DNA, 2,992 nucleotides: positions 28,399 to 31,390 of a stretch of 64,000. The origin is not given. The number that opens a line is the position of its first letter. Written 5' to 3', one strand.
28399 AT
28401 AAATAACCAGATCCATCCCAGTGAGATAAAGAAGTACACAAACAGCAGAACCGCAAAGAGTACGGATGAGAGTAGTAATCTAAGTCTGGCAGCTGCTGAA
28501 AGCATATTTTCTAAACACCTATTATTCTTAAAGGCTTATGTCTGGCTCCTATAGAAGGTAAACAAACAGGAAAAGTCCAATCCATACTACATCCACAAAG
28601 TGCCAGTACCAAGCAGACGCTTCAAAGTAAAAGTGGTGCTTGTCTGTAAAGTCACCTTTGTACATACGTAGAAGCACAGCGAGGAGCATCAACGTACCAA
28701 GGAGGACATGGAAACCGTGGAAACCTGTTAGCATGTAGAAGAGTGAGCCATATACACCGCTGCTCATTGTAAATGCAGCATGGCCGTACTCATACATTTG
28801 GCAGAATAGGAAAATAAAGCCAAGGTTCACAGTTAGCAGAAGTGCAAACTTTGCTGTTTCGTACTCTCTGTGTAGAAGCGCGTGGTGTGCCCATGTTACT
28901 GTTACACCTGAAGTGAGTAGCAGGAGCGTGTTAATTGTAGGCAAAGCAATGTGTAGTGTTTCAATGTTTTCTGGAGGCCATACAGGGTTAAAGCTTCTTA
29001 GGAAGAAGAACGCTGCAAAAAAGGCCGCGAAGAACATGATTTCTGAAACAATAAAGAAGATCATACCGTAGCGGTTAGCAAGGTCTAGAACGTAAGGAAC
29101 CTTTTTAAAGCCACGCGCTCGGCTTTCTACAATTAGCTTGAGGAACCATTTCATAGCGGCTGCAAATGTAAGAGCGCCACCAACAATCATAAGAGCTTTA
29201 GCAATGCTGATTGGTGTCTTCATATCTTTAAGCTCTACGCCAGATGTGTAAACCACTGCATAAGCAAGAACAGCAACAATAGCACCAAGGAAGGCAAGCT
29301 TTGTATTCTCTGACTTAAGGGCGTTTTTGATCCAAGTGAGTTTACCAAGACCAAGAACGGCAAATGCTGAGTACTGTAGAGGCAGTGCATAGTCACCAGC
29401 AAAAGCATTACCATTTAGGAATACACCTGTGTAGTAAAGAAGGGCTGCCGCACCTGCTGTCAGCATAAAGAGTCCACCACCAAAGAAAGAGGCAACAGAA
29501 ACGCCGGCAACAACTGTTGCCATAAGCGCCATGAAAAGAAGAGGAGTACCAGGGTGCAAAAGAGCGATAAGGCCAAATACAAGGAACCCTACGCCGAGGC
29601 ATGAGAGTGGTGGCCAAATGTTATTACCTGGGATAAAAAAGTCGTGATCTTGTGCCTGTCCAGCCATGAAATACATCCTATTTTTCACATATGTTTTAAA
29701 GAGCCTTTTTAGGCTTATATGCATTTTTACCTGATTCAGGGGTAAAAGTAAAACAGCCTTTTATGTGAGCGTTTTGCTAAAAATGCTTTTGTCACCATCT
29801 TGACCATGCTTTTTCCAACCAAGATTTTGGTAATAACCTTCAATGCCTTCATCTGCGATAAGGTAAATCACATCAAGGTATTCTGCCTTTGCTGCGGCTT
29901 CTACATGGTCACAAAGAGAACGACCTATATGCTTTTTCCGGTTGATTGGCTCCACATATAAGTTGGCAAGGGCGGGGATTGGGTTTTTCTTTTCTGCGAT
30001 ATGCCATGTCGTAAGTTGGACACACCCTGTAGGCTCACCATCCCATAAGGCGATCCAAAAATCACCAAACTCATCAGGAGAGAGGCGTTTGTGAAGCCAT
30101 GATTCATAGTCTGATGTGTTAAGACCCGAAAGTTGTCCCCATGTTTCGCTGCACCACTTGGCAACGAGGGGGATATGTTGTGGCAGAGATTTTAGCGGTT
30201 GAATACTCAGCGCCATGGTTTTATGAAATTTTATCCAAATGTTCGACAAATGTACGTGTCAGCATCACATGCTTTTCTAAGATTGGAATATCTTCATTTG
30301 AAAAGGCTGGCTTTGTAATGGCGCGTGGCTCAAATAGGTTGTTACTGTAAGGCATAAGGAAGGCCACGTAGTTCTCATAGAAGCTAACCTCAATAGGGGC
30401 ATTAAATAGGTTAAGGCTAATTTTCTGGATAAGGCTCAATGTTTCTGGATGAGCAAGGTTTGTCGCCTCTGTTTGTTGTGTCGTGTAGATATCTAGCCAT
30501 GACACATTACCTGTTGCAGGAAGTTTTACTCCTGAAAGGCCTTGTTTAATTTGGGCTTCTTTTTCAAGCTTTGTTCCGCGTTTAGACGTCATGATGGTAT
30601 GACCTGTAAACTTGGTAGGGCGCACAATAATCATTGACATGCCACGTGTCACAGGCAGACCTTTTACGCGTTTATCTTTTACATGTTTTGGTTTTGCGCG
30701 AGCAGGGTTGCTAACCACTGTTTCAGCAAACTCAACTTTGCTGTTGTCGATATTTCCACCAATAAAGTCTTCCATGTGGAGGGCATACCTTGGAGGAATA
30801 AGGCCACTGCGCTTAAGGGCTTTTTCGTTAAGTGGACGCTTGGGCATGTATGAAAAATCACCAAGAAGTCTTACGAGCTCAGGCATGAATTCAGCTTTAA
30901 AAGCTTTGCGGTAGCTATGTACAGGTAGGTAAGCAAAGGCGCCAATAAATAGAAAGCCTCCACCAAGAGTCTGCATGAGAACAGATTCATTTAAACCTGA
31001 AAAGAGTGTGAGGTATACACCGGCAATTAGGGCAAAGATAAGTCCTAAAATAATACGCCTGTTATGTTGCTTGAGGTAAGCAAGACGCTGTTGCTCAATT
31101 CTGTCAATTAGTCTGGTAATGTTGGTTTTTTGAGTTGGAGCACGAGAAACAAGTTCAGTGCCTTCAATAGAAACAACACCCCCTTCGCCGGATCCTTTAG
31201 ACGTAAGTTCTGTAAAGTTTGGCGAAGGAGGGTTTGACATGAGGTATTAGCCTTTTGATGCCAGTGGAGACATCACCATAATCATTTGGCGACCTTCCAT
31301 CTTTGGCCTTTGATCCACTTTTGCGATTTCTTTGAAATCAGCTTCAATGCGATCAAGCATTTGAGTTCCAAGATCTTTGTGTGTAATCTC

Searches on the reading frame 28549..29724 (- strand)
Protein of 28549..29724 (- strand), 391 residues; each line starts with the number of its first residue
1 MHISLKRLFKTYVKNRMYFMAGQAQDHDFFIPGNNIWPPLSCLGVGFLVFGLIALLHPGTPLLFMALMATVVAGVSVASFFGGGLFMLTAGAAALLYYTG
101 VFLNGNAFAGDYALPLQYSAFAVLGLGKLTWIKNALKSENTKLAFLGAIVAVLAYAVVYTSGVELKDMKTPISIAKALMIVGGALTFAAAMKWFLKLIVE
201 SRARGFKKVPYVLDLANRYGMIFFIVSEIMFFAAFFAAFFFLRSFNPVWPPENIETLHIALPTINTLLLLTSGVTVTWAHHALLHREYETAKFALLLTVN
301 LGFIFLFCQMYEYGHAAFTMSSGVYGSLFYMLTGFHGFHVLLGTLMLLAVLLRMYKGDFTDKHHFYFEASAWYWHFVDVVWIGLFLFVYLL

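Call 58: search_protein_families(library=pfam, proteins=[window:28549-29724:-], max_evalue=0.001)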
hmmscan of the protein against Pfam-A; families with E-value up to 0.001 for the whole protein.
window:28549-29724:- (391 aa): 1 family
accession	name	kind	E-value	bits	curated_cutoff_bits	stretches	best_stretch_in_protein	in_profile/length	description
PF00510.24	COX3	-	7e-60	203.5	23.8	1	175-390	36-255/258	Cytochrome c oxidase subunit III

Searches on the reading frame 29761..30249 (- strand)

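Call 58: search_protein_families(library=pfam, proteins=[window:29761-30249:-], max_evalue=0.001)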
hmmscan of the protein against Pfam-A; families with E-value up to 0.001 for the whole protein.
window:29761-30249:- (162 aa): 4 families
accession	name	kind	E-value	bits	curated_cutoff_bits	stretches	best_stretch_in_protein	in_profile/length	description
PF13508.13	Acetyltransf_7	-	1.1e-09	38.9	27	1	62-146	3-83/84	Acetyltransferase (GNAT) domain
PF00583.31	Acetyltransf_1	-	7.3e-09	36.4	20.7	1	44-144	17-115/116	Acetyltransferase (GNAT) family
PF13673.13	Acetyltransf_10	-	2.4e-06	28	23.6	1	63-152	32-114/128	Acetyltransferase (GNAT) domain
PF13527.13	Acetyltransf_9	-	0.00028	21.3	25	1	47-146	29-125/127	Acetyltransferase (GNAT) domain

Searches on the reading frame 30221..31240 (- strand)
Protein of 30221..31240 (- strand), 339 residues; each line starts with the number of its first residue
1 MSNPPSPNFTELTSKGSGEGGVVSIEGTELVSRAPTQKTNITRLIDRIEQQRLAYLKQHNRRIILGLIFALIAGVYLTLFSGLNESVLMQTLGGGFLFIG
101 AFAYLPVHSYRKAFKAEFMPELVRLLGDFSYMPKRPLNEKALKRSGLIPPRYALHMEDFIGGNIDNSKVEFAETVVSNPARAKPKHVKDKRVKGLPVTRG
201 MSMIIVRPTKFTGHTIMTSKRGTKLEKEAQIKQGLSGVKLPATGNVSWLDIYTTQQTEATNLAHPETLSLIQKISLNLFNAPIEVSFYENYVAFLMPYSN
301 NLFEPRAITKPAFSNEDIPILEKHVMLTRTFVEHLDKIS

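Call 58: search_protein_families(library=pfam, proteins=[window:30221-31240:-], max_evalue=0.001)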
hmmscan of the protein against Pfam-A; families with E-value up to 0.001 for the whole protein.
window:30221-31240:- (339 aa): 1 family
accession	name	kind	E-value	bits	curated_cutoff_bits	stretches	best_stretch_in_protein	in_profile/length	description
PF11335.13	DUF3137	-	2.5e-07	31.1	26.1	1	199-336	4-138/139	Protein of unknown function (DUF3137)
